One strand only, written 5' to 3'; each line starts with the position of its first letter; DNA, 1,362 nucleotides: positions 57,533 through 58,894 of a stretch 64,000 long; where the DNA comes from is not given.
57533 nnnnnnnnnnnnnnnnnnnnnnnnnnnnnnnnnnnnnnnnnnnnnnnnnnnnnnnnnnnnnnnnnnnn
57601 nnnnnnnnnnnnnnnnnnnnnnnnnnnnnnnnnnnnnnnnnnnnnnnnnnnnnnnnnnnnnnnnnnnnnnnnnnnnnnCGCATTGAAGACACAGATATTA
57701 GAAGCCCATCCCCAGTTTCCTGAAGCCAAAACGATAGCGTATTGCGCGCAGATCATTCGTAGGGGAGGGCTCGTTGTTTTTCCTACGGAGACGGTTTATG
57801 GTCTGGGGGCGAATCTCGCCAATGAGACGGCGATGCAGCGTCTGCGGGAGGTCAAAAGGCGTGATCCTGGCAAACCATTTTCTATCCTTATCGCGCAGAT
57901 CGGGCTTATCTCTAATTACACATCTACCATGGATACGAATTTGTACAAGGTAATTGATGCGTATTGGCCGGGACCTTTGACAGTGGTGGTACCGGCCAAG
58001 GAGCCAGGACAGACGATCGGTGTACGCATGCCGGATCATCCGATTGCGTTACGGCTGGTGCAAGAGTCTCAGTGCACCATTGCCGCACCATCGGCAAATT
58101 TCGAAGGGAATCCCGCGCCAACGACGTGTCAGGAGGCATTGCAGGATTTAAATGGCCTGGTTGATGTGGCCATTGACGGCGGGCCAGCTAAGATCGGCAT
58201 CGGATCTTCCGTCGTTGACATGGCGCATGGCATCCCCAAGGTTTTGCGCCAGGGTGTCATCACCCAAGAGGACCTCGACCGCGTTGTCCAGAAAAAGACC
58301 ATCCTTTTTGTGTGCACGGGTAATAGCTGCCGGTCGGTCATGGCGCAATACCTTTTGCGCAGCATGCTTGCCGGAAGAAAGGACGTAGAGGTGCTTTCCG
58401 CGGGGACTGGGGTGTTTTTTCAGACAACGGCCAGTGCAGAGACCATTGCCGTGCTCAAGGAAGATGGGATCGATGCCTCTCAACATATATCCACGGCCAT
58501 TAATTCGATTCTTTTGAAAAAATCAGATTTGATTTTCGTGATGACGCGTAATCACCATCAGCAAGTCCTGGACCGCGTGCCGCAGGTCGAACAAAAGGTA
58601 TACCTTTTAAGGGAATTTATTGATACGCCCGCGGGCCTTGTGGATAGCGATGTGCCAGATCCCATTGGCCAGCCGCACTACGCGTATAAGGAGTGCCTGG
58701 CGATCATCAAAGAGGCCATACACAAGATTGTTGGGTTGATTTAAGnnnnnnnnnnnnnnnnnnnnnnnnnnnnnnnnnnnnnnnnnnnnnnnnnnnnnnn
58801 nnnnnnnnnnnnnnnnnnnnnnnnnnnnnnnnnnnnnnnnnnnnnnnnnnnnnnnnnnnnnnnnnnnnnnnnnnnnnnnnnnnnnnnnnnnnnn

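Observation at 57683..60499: Rosetta-stone fusion of TsaC/YrdC (t6A tRNA modification) with a low-molecular-weight protein phosphatase, in a conserved ywlC-ywlE-rpiB-glyA neighbourhood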

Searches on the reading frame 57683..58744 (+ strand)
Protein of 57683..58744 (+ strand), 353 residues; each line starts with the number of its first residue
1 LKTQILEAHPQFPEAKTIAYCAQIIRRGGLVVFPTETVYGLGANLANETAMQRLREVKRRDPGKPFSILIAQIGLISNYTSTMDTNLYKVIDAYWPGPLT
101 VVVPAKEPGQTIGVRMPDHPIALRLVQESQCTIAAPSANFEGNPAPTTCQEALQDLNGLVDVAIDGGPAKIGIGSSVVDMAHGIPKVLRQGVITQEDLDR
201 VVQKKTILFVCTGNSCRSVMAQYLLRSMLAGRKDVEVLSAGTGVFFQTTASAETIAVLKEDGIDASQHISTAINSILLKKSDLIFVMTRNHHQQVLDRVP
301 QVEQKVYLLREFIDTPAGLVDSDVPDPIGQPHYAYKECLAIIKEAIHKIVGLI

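Call 3: search_protein_families(library=pfam, proteins=[window:57683-58744:+], max_evalue=0.01)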
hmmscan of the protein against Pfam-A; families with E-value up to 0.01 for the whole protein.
window:57683-58744:+ (353 aa): 2 families
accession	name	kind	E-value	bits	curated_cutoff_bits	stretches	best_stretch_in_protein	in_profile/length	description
PF01300.24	Sua5_yciO_yrdC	-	4.3e-52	176.6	25.1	1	23-191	1-178/178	Telomere recombination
PF01451.26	LMWPc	-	6.6e-29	101.4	23.2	1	207-348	1-142/144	Low molecular weight phosphotyrosine protein phosphatase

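Call 4: search_protein_families(library=ncbifam, proteins=[window:57683-58744:+], max_evalue=0.01)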
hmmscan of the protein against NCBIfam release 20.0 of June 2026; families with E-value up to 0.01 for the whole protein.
window:57683-58744:+ (353 aa): 8 families
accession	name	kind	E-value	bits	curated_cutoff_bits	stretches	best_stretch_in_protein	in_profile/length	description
TIGR00057.1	TIGR00057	equivalog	8.5e-55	185.1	123.2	1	9-201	2-200/202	L-threonylcarbamoyladenylate synthase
NF007919.1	PRK10634.1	equivalog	2.6e-19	69.4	175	1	23-157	3-147/176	L-threonylcarbamoyladenylate synthase type 1 TsaC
NF008486.0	PRK11391.1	equivalog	5.4e-15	56.1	247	1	205-345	7-138/148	phosphotyrosine-protein phosphatase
NF010053.0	PRK13530.1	subfamily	7e-15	55.5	215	1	203-306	2-99/133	arsenate reductase (thioredoxin)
NF007520.0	PRK10126.1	equivalog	5.2e-14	52.9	243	1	206-342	4-131/147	low molecular weight protein-tyrosine-phosphatase Wzb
TIGR02691.1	arsC_pI258_fam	equivalog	6.2e-13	49.1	174.3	1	207-310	1-95/129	arsenate reductase (thioredoxin)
TIGR02689.1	ars_reduc_gluta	equivalog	7.6e-08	32.6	157.6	1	205-283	1-74/126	arsenate reductase, glutathione/glutaredoxin type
TIGR00143.1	hypF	equivalog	1.6e-07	29.9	466.1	1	18-164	194-346/741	carbamoyltransferase HypF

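Call 6: find_homologous_proteins(query=window:57683-58744:+, max_evalue=1e-10)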
Query window:57683-58744:+ (353 aa): 7742 proteins with E <= 1e-10 among 8000 candidates; the best 120 are listed.
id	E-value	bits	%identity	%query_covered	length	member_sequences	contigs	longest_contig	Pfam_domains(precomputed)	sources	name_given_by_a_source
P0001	1.8e-231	785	100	100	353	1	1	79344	PF01300.25,PF01451.28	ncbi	-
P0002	9.5e-198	674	83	100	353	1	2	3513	PF01300.25,PF01451.28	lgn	-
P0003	4.2e-190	649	79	100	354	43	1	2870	PF01300.25,PF01451.28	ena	-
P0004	3.8e-188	643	79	100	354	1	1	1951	PF01300.25,PF01451.28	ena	-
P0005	4.5e-188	642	78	100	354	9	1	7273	PF01300.25,PF01451.28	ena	-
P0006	7.0e-188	642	78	100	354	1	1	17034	PF01300.25,PF01451.28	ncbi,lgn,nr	ncbi:MAG: threonylcarbamoyl-AMP synthase [Candidatus Omnitrophica bacterium]|nr:threonylcarbamoyl-AM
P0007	6.6e-187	639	79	100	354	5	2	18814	PF01300.25,PF01451.28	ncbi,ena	-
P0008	2.1e-186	637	78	100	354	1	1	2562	PF01300.25,PF01451.28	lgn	-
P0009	5.8e-186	635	78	100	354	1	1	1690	PF01300.25,PF01451.28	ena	-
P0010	6.1e-186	635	78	100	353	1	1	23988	PF01300.25,PF01451.28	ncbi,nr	ncbi:MAG: threonylcarbamoyl-AMP synthase [Candidatus Omnitrophica bacterium]|nr:threonylcarbamoyl-AM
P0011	1.1e-185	634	77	100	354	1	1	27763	PF01300.25,PF01451.28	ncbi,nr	ncbi:MAG: threonylcarbamoyl-AMP synthase [Candidatus Omnitrophica bacterium]|nr:threonylcarbamoyl-AM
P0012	4.6e-184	629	77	100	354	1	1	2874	PF01300.25,PF01451.28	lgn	-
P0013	2.7e-183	627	77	100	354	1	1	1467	PF01300.25,PF01451.28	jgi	jgi:tRNA threonylcarbamoyl adenosine modification protein (Sua5/YciO/YrdC/YwlC family)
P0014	2.3e-175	601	75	100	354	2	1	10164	PF01300.25,PF01451.28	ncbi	-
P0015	4.9e-175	600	75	100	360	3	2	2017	PF01300.25,PF01451.28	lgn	-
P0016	7.7e-173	592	75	100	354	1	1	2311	PF01300.25,PF01451.28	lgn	-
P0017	4.0e-172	590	75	99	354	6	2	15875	PF01300.25,PF01451.28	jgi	jgi:tRNA threonylcarbamoyl adenosine modification protein (Sua5/YciO/YrdC/YwlC family)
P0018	1.4e-170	585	72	100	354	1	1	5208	PF01300.25,PF01451.28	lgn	-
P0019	1.7e-166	571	73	100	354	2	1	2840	PF01300.25,PF01451.28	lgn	-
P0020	7.0e-166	569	70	100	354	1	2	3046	PF01300.25,PF01451.28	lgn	-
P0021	4.9e-165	567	70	100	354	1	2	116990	PF01300.25,PF01451.28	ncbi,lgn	-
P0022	1.3e-164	565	70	100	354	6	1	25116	PF01300.25,PF01451.28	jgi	jgi:tRNA threonylcarbamoyl adenosine modification protein (Sua5/YciO/YrdC/YwlC family)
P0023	1.5e-161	555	69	100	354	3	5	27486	PF01300.25,PF01451.28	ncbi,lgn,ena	-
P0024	2.8e-161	554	69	100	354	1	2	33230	PF01300.25,PF01451.28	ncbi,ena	-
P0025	6.2e-160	550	68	100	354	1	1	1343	PF01300.25,PF01451.28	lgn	-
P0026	3.8e-159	547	69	100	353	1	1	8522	PF01300.25,PF01451.28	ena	-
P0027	6.0e-159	547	69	100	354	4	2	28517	PF01300.25,PF01451.28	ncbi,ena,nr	ncbi:MAG: threonylcarbamoyl-AMP synthase [Candidatus Omnitrophica bacterium]|nr:threonylcarbamoyl-AM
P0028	6.1e-159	547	68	100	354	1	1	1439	PF01300.25,PF01451.28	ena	-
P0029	7.4e-159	546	69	100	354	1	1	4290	PF01300.25,PF01451.28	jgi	-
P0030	7.8e-159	546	69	100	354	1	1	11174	PF01300.25,PF01451.28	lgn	-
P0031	1.2e-158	546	67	100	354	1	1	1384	PF01300.25,PF01451.28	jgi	jgi:tRNA threonylcarbamoyl adenosine modification protein (Sua5/YciO/YrdC/YwlC family)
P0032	1.3e-158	545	67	100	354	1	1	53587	PF01300.25,PF01451.28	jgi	jgi:L-threonylcarbamoyladenylate synthase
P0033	2.1e-158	545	69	100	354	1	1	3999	PF01300.25,PF01451.28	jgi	jgi:tRNA threonylcarbamoyl adenosine modification protein (Sua5/YciO/YrdC/YwlC family)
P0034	2.2e-158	545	69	100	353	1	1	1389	PF01300.25,PF01451.28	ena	-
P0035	3.2e-158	544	68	100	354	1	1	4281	PF01300.25,PF01451.28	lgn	-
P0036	3.9e-158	544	69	100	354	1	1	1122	PF01300.25,PF01451.28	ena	-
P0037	1.4e-157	542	68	100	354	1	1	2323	PF01300.25,PF01451.28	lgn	-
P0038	1.6e-157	542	66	100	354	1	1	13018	PF01300.25,PF01451.28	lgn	-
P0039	3.6e-157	541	69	100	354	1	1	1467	PF01300.25,PF01451.28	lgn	-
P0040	4.7e-157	540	69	100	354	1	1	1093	PF01300.25,PF01451.28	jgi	-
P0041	5.2e-157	540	69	100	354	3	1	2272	PF01300.25,PF01451.28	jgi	jgi:tRNA threonylcarbamoyl adenosine modification protein (Sua5/YciO/YrdC/YwlC family)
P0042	8.6e-157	540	68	100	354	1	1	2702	PF01300.25,PF01451.28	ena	-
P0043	8.9e-157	539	67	100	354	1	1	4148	PF01300.25,PF01451.28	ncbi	-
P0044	1.3e-156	539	67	100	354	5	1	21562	PF01300.25,PF01451.28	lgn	-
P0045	1.4e-156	539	68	100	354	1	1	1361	PF01300.25,PF01451.28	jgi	-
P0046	1.4e-156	539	69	100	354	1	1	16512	PF01300.25,PF01451.28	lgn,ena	-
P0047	2.6e-156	538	68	100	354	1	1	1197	PF01300.25,PF01451.28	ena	-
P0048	3.3e-156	538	67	100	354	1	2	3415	PF01300.25,PF01451.28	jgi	-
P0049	4.7e-156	537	67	100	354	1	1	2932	PF01300.25,PF01451.28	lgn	-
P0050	5.5e-156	537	67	100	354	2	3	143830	PF01300.25,PF01451.28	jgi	-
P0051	9.0e-156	536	68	100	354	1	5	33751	PF01300.25,PF01451.28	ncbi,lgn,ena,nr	ncbi:MAG: threonylcarbamoyl-AMP synthase [Candidatus Omnitrophica bacterium]|nr:threonylcarbamoyl-AM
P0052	1.8e-155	535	68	100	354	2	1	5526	PF01300.25,PF01451.28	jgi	jgi:tRNA threonylcarbamoyl adenosine modification protein (Sua5/YciO/YrdC/YwlC family)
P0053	2.8e-155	535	67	100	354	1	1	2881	PF01300.25,PF01451.28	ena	-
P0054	3.0e-155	534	67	100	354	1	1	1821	PF01300.25,PF01451.28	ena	-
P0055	5.8e-155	534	67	100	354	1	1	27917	PF01300.25,PF01451.28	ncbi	-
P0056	8.5e-155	533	67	100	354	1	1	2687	PF01300.25,PF01451.28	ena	-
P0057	1.2e-154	532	68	100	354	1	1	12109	PF01300.25,PF01451.28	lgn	-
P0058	2.0e-154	532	66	100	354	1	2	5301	PF01300.25,PF01451.28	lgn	-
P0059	2.5e-154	531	65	100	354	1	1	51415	PF01300.25,PF01451.28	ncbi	-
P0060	2.8e-154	531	68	100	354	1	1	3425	PF01300.25,PF01451.28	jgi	-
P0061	2.8e-154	531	65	100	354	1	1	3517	PF01300.25,PF01451.28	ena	-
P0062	3.1e-154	531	67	100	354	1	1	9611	PF01300.25,PF01451.28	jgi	-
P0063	5.9e-154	530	68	100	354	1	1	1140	PF01300.25,PF01451.28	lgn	-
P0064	7.4e-154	530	68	100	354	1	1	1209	PF01300.25,PF01451.28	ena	-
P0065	8.9e-154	530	66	100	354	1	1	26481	PF01300.25,PF01451.28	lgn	-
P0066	1.1e-153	529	67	100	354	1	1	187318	PF01300.25,PF01451.28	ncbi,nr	ncbi:MAG: threonylcarbamoyl-AMP synthase [Candidatus Omnitrophica bacterium]|nr:threonylcarbamoyl-AM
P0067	1.4e-153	529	67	100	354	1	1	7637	PF01300.25,PF01451.28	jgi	jgi:tRNA threonylcarbamoyl adenosine modification protein (Sua5/YciO/YrdC/YwlC family)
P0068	1.8e-153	529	67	100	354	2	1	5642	PF01300.25,PF01451.28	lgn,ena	-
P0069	1.8e-153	529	66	100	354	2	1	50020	PF01300.25,PF01451.28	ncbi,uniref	ncbi:Arsenate reductase thioredoxin-coupled, LMWP family [hydrothermal vent metagenome]|uniref:L-thr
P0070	2.1e-153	528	67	100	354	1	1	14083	PF01300.25,PF01451.28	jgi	-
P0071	3.1e-153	528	68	100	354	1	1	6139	PF01300.25,PF01451.28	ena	-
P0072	3.2e-153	528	66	100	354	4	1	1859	PF01300.25,PF01451.28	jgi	-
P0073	8.0e-153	526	67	100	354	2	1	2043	PF01300.25,PF01451.28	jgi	-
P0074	9.2e-153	526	65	100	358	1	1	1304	PF01300.25,PF01451.28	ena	-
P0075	1.1e-152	526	68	100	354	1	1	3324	PF01300.25,PF01451.28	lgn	-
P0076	1.2e-152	526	67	100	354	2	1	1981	PF01300.25,PF01451.28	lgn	-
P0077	1.2e-152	526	66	100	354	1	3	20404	PF01300.25,PF01451.28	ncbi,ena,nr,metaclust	ncbi:MAG: threonylcarbamoyl-AMP synthase [Omnitrophica WOR_2 bacterium RIFCSPHIGHO2_02_FULL_52_10]|n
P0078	1.5e-152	526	64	100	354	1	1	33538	PF01300.25,PF01451.28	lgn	-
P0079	1.7e-152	525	68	100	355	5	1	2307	PF01300.25,PF01451.28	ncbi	-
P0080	1.8e-152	525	67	100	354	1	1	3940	PF01300.25,PF01451.28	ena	-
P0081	2.3e-152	525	66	100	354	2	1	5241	PF01300.25,PF01451.28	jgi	-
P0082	2.8e-152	525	67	100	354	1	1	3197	PF01300.25,PF01451.28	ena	-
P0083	3.6e-152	524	66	100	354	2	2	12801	PF01300.25,PF01451.28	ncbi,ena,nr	ncbi:MAG: threonylcarbamoyl-AMP synthase [Candidatus Omnitrophica bacterium]|nr:threonylcarbamoyl-AM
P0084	4.9e-152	524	64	100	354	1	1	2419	PF01300.25,PF01451.28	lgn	-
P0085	8.0e-152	523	66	100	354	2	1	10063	PF01300.25,PF01451.28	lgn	-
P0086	9.7e-152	523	66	100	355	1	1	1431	PF01300.25,PF01451.28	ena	-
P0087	1.7e-151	522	65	100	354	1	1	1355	PF01300.25,PF01451.28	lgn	-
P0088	1.7e-151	522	65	100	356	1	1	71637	PF01300.25,PF01451.28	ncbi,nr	ncbi:MAG: threonylcarbamoyl-AMP synthase [Candidatus Omnitrophica bacterium]|nr:threonylcarbamoyl-AM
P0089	2.4e-151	522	68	100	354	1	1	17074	PF01300.25,PF01451.28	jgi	-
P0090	2.4e-151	522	67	100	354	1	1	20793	PF01300.25,PF01451.28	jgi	-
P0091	2.5e-151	522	65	100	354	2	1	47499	PF01300.25,PF01451.28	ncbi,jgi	jgi:tRNA threonylcarbamoyl adenosine modification protein (Sua5/YciO/YrdC/YwlC family)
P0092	8.5e-151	520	67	100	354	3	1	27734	PF01300.25,PF01451.28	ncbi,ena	-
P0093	8.8e-151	520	67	100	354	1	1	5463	PF01300.25,PF01451.28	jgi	-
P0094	1.0e-150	520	66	100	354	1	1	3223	PF01300.25,PF01451.28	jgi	-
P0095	1.1e-150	519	67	100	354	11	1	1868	PF01300.25,PF01451.28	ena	-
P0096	1.5e-150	519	65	100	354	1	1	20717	PF01300.25,PF01451.28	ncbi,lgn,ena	-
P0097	1.6e-150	519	66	100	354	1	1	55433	PF01300.25,PF01451.28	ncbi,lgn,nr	ncbi:MAG: threonylcarbamoyl-AMP synthase [Candidatus Omnitrophica bacterium]|nr:threonylcarbamoyl-AM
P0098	2.5e-150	518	66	100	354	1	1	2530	PF01300.25,PF01451.28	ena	-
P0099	2.7e-150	518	64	100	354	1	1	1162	PF01300.25,PF01451.28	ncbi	-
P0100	3.2e-150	518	64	100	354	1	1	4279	PF01300.25,PF01451.28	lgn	-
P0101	3.6e-150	518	65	100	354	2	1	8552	PF01300.25,PF01451.28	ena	-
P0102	5.9e-150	517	65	100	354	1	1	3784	PF01300.25,PF01451.28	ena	-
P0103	7.7e-150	517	64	100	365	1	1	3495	PF01300.25,PF01451.28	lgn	-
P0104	8.9e-150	516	65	100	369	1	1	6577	PF01300.25,PF01451.28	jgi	jgi:tRNA threonylcarbamoyl adenosine modification protein (Sua5/YciO/YrdC/YwlC family)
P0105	9.4e-150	516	69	95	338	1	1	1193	PF01300.25,PF01451.28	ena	-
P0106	1.8e-149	515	65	100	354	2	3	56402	PF01300.25,PF01451.28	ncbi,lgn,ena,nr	ncbi:MAG TPA: L-threonylcarbamoyladenylate synthase [Candidatus Omnitrophota bacterium]|nr:L-threony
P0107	3.2e-149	515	66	100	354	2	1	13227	PF01300.25,PF01451.28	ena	-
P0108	4.6e-149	514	67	100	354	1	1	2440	PF01300.25,PF01451.28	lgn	-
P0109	1.1e-148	513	66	100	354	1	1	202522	PF01300.25,PF01451.28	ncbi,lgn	-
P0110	1.1e-148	513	64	100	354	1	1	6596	PF01300.25,PF01451.28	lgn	-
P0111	1.2e-148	513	65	100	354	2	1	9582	PF01300.25,PF01451.28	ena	-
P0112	1.4e-148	513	64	100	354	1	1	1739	PF01300.25,PF01451.28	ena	-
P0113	2.2e-148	512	64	100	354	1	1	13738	PF01300.25,PF01451.28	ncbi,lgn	-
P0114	2.9e-148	511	66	100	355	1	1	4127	PF01300.25,PF01451.28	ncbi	-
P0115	4.5e-148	511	64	100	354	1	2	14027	PF01300.25,PF01451.28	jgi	-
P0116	5.4e-148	511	63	100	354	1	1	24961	PF01300.25,PF01451.28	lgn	-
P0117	6.4e-148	510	64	100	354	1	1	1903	PF01300.25,PF01451.28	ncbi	-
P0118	6.6e-148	510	65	100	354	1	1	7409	PF01300.25,PF01451.28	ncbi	-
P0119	8.0e-148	510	65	100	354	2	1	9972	PF01300.25,PF01451.28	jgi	-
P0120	8.4e-148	510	64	100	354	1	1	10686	PF01300.25,PF01451.28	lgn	-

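Call 9: search_solved_structures(query=window:57683-58744:+, max_evalue=0.001, show_alignments=0)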
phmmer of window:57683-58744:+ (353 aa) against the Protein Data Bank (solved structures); distinct sequences matched with E-value up to 0.001: 48.
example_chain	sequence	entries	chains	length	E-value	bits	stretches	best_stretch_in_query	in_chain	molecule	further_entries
2eqa_A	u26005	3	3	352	2.4e-40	141.8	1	3-203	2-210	Hypothetical protein ST1526 | Putative uncharacterized protein ST1526 | YrdC/Sua5 family protein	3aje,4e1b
6f89_A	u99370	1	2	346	1.2e-39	139.5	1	17-224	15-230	Threonylcarbamoyl-AMP synthase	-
6f87_A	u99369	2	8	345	1.8e-39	139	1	17-221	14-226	Threonylcarbamoyl-AMP synthase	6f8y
9d3h_A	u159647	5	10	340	1.4e-35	126.2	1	2-206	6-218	Threonylcarbamoyl-AMP synthase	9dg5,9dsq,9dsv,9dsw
8ide_A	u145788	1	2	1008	4e-28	101.7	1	17-203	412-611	N(6)-L-threonylcarbamoyladenine synthase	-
1jcu_A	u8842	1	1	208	2.5e-24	89.2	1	17-192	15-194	conserved protein MTH1692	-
4egs_A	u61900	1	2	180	2.4e-19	72.8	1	206-350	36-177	Ribose 5-phosphate isomerase RpiB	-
1k7j_A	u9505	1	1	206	2e-18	69.8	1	4-192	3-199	Protein yciO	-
1kk9_A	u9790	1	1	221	2.1e-18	69.7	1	3-192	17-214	probable translation factor yciO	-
4pic_A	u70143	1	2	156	7e-17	64.7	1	207-339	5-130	Arginine phosphatase Ywle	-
1zgg_A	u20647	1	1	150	1.9e-15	60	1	207-348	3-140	Putative low molecular weight protein-tyrosine-phosphatase ywlE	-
4kk3_A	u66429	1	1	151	2e-15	59.9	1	207-348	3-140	Low molecular weight protein-tyrosine-phosphatase YwlE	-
4eti_A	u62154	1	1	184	2.3e-15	59.8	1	206-347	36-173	Low molecular weight protein-tyrosine-phosphatase ywlE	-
1hru_A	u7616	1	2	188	9.8e-15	57.7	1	17-154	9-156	YRDC GENE PRODUCT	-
2mx1_A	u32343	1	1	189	9.9e-15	57.7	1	17-154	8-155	Threonylcarbamoyl-AMP synthase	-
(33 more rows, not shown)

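Call 26: search_protein_representatives(protein=window:57683-58744:+)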
Query: 353 residues. Proteins with E-value up to 0.001 (for the whole library): 39291; up to 1e-10: 18234; up to 1e-30: 1576. The best 150 are listed.
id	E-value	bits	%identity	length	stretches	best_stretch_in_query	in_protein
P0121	3.1e-139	480.1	62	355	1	3-352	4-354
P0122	2.6e-92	325.9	58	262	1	94-352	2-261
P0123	1.3e-91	323.5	45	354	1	17-353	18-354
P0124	4.4e-86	305.4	42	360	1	1-352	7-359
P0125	1.4e-83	297.2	44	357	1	1-353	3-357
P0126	5.0e-80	285.5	42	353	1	2-350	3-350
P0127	5.4e-79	282.1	44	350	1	1-348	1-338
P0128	3.9e-77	276.0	40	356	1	2-350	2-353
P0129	7.9e-76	271.7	44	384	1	13-350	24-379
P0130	1.2e-75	271.1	42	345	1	1-352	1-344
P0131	7.2e-75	268.5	43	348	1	2-349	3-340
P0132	1.0e-73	264.8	42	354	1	14-349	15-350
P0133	1.7e-73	264.0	40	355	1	3-350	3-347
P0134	7.4e-73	261.9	42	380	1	3-352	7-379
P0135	1.0e-72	261.5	40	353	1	2-350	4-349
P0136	1.2e-72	261.2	38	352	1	1-351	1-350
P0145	8.2e-66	238.8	35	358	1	2-351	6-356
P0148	8.9e-64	232.1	40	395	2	111-340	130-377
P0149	1.1e-63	231.8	41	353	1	1-347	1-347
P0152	7.2e-63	229.1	35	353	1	1-350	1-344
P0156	6.8e-62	225.9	42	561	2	2-202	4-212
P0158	1.2e-61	225.1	37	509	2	3-202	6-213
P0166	4.4e-60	219.9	38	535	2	3-206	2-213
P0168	1.4e-59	218.2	40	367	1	17-351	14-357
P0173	1.1e-58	215.3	41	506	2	19-201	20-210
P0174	1.3e-58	215.1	37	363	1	1-350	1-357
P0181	2.9e-57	210.6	42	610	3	2-202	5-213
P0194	4.7e-55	203.4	34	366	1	6-350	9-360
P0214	1.0e-52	195.7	39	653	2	2-217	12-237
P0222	5.8e-52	193.2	33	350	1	21-347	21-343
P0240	6.5e-51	189.8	37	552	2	2-203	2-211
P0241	9.1e-51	189.3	32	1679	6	203-347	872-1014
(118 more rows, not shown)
